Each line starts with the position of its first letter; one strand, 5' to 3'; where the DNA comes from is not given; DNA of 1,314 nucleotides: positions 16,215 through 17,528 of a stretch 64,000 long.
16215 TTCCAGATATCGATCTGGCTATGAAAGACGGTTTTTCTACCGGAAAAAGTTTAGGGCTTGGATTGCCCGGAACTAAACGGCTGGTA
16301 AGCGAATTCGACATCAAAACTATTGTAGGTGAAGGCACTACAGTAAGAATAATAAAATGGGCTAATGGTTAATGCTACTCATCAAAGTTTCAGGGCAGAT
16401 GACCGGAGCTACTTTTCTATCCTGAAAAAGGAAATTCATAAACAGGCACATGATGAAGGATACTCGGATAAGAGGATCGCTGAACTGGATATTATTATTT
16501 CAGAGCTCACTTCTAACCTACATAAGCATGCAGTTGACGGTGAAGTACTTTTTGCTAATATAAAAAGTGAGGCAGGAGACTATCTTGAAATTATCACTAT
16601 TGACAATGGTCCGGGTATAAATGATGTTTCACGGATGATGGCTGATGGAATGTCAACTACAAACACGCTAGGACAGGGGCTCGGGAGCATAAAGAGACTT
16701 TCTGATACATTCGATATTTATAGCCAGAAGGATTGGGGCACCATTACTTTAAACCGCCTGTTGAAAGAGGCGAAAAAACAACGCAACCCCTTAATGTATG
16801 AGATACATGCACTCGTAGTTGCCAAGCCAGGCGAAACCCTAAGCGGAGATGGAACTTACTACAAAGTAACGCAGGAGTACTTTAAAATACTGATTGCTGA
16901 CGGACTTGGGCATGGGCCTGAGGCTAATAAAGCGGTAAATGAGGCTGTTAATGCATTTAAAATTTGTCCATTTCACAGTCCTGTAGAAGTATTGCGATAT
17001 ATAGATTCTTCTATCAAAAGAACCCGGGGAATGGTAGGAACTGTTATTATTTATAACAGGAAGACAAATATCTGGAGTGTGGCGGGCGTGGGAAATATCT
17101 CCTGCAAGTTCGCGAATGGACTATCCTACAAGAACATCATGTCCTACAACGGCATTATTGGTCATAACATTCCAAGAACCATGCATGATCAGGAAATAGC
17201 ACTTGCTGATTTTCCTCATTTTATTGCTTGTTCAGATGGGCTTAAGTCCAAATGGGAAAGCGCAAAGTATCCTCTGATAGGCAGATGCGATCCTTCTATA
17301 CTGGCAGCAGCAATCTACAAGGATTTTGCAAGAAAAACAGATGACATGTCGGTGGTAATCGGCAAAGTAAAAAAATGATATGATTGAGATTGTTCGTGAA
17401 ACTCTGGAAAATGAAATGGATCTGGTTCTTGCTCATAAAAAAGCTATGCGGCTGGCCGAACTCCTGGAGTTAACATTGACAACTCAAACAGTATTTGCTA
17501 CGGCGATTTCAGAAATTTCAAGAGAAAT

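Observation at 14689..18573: A stressosome (RsbR-RsbS-RsbT) operon whose output is an HATPase-PP2C fusion and an orphan histidine kinase, rather than a sigma-B module.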

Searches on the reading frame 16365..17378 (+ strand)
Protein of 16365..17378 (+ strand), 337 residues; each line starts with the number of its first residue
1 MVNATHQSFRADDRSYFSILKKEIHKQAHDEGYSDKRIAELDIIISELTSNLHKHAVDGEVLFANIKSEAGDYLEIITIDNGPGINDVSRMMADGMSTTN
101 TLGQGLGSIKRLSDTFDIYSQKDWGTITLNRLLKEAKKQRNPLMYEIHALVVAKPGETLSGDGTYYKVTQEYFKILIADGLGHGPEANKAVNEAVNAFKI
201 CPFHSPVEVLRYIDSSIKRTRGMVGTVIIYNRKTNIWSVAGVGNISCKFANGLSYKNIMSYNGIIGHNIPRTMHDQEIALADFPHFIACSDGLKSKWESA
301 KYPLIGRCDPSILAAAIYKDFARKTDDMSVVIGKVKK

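Call 3: search_protein_families(library=pfam, proteins=[window:16365-17378:+], max_evalue=0.01)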
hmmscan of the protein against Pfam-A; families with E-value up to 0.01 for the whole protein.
window:16365-17378:+ (337 aa): 3 families
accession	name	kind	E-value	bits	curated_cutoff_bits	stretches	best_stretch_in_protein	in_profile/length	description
PF02518.31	HATPase_c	-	2.2e-05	25.3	26.4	1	40-114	5-85/111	Histidine kinase-, DNA gyrase B-, and HSP90-like ATPase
PF13581.12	HATPase_c_2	-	4.7e-05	23.8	27.4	1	24-125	15-120/127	Histidine kinase-like ATPase domain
PF07228.17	SpoIIE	-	0.0064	16.9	25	0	172-294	4-134/192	Stage II sporulation protein E (SpoIIE)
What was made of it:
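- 16365..17378 (+): RsbT-like GHKL domain fused to an RsbX-type PP2C phosphatase. GHKL domain: aa 1-~135 (nt 16365-16769), ATP motifs intact (ELTSN, DNGPG, GQGLG). PP2C domain: aa 149-333 (nt 16809-17363), with Asp-containing motifs aligned to conserved MtX positions (SGD162, AD179GLGHG, SD291G, D326D327). The start overlaps rsbT by 8 nt. Pfam (call 3).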

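Call 4: search_protein_families(library=ncbifam, proteins=[window:16365-17378:+], max_evalue=0.01)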
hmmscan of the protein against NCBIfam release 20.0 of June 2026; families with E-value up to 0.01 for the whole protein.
window:16365-17378:+ (337 aa): 4 families
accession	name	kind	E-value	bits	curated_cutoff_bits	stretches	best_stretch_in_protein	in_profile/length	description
TIGR02865.1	spore_II_E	equivalog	1.3e-06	26.8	490.8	1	44-196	452-604/764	stage II sporulation protein E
TIGR01925.2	spIIAB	equivalog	1.5e-06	28.2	135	1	37-127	34-129/137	anti-sigma F factor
NF041045.1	RsbA_anti_sig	subfamily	0.00022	20.6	210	1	9-127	183-297/303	anti-sigma factor RsbA family regulatory protein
NF003144.0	PRK04069.1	equivalog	0.008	15.6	145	0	14-119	16-130/161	anti-sigma B factor RsbW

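Call 9: find_homologous_proteins(query=window:16365-17378:+)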
Query window:16365-17378:+ (337 aa): 3322 proteins with E <= 0.001 among 5432 candidates; the best 120 are listed.
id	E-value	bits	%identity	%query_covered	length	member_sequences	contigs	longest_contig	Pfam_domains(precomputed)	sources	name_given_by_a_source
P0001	5.2e-225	764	100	100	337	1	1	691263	-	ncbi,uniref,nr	ncbi:serine/threonine protein kinase [Desertivirga arenae]|uniref:serine/threonine protein kinase n=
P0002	3.5e-162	557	71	100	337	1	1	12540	PF13581.13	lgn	-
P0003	5.2e-162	557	70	100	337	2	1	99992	PF13581.13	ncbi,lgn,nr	ncbi:MAG: Stage sporulation family protein [Sphingobacteriales bacterium]|nr:Stage sporulation famil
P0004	7.6e-159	546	72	100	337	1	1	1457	PF13581.13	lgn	-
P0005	1.5e-156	539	68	100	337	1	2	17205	PF13581.13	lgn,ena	-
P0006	2.0e-156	538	69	100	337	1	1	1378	-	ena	-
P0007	1.9e-144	499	64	100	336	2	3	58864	PF13581.13,PF02518.32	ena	-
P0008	1.9e-144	499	64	100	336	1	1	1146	PF13581.13,PF02518.32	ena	-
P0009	6.3e-141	487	63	100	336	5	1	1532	PF13581.13,PF07228.18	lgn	-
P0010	2.1e-140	485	64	99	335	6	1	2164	PF13581.13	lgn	-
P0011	2.4e-140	485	62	100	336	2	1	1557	PF13581.13,PF07228.18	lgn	-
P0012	2.5e-139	482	64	99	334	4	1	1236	PF13581.13,PF07228.18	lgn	-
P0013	3.6e-137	475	61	100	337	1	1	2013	PF13581.13,PF07228.18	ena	-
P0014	7.3e-137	474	63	99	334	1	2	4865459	PF13581.13,PF07228.18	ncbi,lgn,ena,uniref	ncbi:ATP-binding protein [Arcticibacter sp. MXS-1]|uniref:ATP-binding protein n=1 Tax=Arcticibacter 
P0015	5.1e-136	471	60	99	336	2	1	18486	PF13581.13,PF07228.18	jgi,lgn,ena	-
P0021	1.2e-132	460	63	99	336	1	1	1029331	PF13581.13,PF07228.18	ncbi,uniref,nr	ncbi:SpoIIE family protein phosphatase [Desertivirga arenae]|uniref:SpoIIE family protein phosphatas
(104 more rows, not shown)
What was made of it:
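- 16365..17378 (+): More than 3,300 homologues (call 9).
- NCBI annotators name it variously 'serine/threonine protein kinase' or 'SpoIIE family protein phosphatase' (call 9).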

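Call 10: find_related_loci(query=window:16365-17378:+, collection=genome_contigs, flank=8000)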
Query window:16365-17378:+ (337 aa) in genome_contigs; peptide patterns used: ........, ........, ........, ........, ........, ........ (x = any residue, [..] = any of these).
48 stretches matched a pattern; 8 encode a relative of the query (tblastn E <= 1e-3); 8 distinct loci.
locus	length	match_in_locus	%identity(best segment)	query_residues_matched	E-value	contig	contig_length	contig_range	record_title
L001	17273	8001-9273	56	1-334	5e-129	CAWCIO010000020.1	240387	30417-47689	MAG: uncultured Sphingobacteriaceae bacterium isolate MFD09368.bin.2.18 genome assembly, contig: contig_98262, whole gen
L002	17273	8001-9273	52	1-335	4e-118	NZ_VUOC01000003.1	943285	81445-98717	Chitinophaga agrisoli strain BN140078 contig_3, whole genome shotgun sequence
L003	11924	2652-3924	49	1-335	2e-112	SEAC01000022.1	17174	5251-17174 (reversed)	MAG: Chitinophagaceae bacterium isolate PMG_218 scaffold_10320, whole genome shotgun sequence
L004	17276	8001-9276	50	1-335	3e-111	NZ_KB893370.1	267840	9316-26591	Segetibacter koreensis DSM 18137 B154DRAFT_scaffold_6.7, whole genome shotgun sequence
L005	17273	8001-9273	49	1-335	3e-110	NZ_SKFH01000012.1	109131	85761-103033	Flaviaesturariibacter aridisoli strain 17J68-15 scf7180000000357, whole genome shotgun sequence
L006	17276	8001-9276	50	1-335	3e-109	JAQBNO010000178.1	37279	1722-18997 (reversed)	MAG: Segetibacter sp. isolate RYN_295 scaffold_636978, whole genome shotgun sequence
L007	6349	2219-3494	49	1-335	2e-108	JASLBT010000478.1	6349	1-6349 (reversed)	MAG: Segetibacter sp. isolate CMU.bins.8 k141_12374438, whole genome shotgun sequence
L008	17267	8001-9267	41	1-331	3e-79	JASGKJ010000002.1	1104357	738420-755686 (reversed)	MAG: Ferruginibacter sp. isolate 5N573 JMF-2111-06-0005.ont.bin.573_1, whole genome shotgun sequence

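Call 21: search_protein_families(library=pfam, proteins=[L002:9286-10917:+, L002:10926-11348:+, L004:9289-10935:+, L004:10940-11335:+, L006:10944-11342:+, L001:9285-10463:+, L001:10567-11991:+, L008:9294-10577:+, L005:9261-10922:+, L003:6915-7334:+], max_evalue=0.001)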
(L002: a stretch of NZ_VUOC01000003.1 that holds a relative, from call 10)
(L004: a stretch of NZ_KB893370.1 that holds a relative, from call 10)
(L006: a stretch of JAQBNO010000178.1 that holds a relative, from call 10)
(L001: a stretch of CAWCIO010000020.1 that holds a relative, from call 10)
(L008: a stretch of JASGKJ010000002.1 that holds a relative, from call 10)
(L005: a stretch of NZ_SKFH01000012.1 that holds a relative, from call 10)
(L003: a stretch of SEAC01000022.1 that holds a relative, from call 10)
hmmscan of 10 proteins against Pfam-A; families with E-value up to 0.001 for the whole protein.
L002:9286-10917:+ (543 aa): 8 families
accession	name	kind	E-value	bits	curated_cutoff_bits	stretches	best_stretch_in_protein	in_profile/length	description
PF02518.31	HATPase_c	-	6.9e-30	104.2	26.4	1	432-542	2-110/111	Histidine kinase-, DNA gyrase B-, and HSP90-like ATPase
PF08447.18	PAS_3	-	7e-13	49.1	25.6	1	189-275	2-88/89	PAS fold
PF13426.13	PAS_9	-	1.7e-09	38.3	27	1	179-280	4-102/103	PAS domain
PF08448.16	PAS_4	-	3.7e-08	34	23.1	1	173-283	2-109/110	PAS fold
PF13581.12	HATPase_c_2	-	3.9e-08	33.8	27.4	0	443-518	39-111/127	Histidine kinase-like ATPase domain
PF00512.31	HisKA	-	5.9e-08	33.1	26.9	1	323-388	2-64/66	His Kinase A (phospho-acceptor) domain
PF00989.32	PAS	-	7.8e-05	23.1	22.6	1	167-279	2-113/113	PAS fold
PF13188.13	PAS_8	-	0.00065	19.9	21.8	0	167-222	2-57/65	PAS domain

L002:10926-11348:+ (140 aa): 1 family
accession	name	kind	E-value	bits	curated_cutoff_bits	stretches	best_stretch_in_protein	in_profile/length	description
PF00072.30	Response_reg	-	3.4e-20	72.7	30.2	1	8-126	1-110/111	Response regulator receiver domain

L004:9289-10935:+ (548 aa): 7 families
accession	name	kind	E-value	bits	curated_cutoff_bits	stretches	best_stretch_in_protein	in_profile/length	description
PF02518.31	HATPase_c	-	3.7e-27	95.4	26.4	1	432-542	2-109/111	Histidine kinase-, DNA gyrase B-, and HSP90-like ATPase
PF00989.32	PAS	-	1.2e-10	41.9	22.6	1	167-279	2-113/113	PAS fold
PF13426.13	PAS_9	-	3.9e-10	40.4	27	1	179-280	4-102/103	PAS domain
PF00512.31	HisKA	-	6.8e-10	39.3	26.9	1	323-388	2-64/66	His Kinase A (phospho-acceptor) domain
PF08447.18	PAS_3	-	5.6e-09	36.6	25.6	1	188-275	1-88/89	PAS fold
PF08448.16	PAS_4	-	4.6e-06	27.3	23.1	1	173-282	2-108/110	PAS fold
PF13188.13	PAS_8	-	0.00045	20.5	21.8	0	167-215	2-47/65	PAS domain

L004:10940-11335:+ (131 aa): 1 family
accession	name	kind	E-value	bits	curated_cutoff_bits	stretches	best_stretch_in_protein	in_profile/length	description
PF00072.30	Response_reg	-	1.2e-18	67.7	30.2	1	6-114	1-105/111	Response regulator receiver domain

L006:10944-11342:+ (132 aa): 1 family
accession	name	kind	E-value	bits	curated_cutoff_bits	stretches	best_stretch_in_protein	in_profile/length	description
PF00072.30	Response_reg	-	2.1e-21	76.6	30.2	1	6-117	1-108/111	Response regulator receiver domain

L001:9285-10463:+ (392 aa): 3 families
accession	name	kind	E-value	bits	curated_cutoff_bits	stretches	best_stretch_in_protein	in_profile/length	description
PF02518.31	HATPase_c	-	1.2e-24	87.3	26.4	1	284-391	2-108/111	Histidine kinase-, DNA gyrase B-, and HSP90-like ATPase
PF00512.31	HisKA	-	3.4e-12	46.7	26.9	1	175-239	1-65/66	His Kinase A (phospho-acceptor) domain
PF13589.12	HATPase_c_3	-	0.00072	20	25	0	289-367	4-84/137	Histidine kinase-, DNA gyrase B-, and HSP90-like ATPase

L001:10567-11991:+ (474 aa): 2 families
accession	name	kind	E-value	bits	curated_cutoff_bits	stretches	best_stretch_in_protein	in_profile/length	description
PF13520.12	AA_permease_2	-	1.4e-57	196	27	1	12-454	1-422/427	Amino acid permease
PF00324.27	AA_permease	-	2.4e-40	139.1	24.6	1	17-469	2-460/470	Amino acid permease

L008:9294-10577:+ (427 aa): 4 families
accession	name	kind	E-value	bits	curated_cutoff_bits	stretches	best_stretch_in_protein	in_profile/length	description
PF02518.31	HATPase_c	-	1.2e-28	100.2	26.4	2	318-422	6-109/111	Histidine kinase-, DNA gyrase B-, and HSP90-like ATPase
PF13581.12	HATPase_c_2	-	4.3e-13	49.8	27.4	2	31-128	23-124/127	Histidine kinase-like ATPase domain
PF00512.31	HisKA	-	2e-10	41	26.9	1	206-261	2-57/66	His Kinase A (phospho-acceptor) domain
PF14501.12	HATPase_c_5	-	1.7e-07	31.5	22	1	318-411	6-93/102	GHKL domain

L005:9261-10922:+ (553 aa): 6 families
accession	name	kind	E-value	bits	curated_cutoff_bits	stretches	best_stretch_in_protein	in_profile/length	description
PF02518.31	HATPase_c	-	1.2e-25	90.5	26.4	1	441-552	2-110/111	Histidine kinase-, DNA gyrase B-, and HSP90-like ATPase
PF00512.31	HisKA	-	3.4e-10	40.3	26.9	1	332-398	2-65/66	His Kinase A (phospho-acceptor) domain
PF08448.16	PAS_4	-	2.5e-08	34.6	23.1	1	181-291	2-108/110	PAS fold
PF08447.18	PAS_3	-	7e-06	26.7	25.6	1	197-284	2-88/89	PAS fold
PF00989.32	PAS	-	8.9e-05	22.9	22.6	1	175-286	2-111/113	PAS fold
PF13426.13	PAS_9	-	0.00072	20.2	27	0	186-289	3-102/103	PAS domain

L003:6915-7334:+ (139 aa): 0 families

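Call 34: search_solved_structures(query=window:16365-17378:+, show_alignments=4, max_evalue=0.1)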
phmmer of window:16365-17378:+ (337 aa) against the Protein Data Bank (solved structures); distinct sequences matched with E-value up to 0.1: 3.
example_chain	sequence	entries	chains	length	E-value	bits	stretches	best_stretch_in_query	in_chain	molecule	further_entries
3zt9_A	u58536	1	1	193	4.3e-15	58.8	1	149-333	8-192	Stage II sporulation protein E (SpoIIE)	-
3w40_A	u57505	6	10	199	0.0022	20.3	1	152-247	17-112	Phosphoserine phosphatase RsbX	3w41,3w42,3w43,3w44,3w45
5iww_D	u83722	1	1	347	0.013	17.8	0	199-266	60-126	PLS9-PPR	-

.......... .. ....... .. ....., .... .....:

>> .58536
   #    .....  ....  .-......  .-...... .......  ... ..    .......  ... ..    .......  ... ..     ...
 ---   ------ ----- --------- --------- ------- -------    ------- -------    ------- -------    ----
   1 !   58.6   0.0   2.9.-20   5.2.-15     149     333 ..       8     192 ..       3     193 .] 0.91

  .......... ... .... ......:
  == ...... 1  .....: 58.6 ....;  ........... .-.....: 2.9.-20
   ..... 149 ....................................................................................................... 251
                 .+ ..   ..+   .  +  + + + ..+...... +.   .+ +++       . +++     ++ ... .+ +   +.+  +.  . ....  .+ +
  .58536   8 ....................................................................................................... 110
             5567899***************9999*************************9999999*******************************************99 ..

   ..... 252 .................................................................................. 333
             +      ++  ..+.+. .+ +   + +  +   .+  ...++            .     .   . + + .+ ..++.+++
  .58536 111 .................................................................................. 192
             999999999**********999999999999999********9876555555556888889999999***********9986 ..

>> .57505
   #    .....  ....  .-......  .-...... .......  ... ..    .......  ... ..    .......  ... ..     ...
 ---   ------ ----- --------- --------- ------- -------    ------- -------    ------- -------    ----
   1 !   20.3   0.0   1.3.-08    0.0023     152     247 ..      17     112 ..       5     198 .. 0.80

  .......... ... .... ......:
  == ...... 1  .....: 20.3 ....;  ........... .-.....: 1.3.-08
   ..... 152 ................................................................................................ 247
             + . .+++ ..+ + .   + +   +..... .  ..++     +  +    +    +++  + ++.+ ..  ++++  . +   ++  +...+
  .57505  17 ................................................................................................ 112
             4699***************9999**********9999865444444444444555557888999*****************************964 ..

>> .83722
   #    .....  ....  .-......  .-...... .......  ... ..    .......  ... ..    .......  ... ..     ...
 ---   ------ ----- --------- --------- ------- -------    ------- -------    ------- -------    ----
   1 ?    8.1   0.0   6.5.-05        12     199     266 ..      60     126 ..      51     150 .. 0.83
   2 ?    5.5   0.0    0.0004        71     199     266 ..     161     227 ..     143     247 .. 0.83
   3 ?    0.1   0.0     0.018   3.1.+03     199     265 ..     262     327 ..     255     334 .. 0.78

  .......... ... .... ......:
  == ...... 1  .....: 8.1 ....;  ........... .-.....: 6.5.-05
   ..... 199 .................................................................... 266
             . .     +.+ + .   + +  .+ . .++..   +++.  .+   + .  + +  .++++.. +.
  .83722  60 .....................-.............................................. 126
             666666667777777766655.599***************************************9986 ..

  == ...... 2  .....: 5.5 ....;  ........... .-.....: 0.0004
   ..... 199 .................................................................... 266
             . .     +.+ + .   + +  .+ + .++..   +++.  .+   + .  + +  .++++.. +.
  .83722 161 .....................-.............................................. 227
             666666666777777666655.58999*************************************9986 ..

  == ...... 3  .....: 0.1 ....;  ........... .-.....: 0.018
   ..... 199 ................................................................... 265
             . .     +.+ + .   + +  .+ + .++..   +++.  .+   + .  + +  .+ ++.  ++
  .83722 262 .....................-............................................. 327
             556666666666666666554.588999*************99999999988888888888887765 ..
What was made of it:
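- Checked: The PDB sequence search firms this up: residues 149-333 match Moorella MtX (3ZT9) at 4.3e-15 and B. subtilis RsbX at 2.2e-3 (call 34).
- The PP2C domain matches only RsbX-class phosphatases in the PDB, MtX at 4.3e-15 and RsbX at 2.2e-3 (call 34).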

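Call 59: find_encoding_contigs(protein=P0021, flank=8000, max_places=2)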
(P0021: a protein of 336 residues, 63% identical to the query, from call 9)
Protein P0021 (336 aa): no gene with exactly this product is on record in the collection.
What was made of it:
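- Tried and rejected: The look-up of the second genomic paralogue of X (P0021) failed (call 59).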
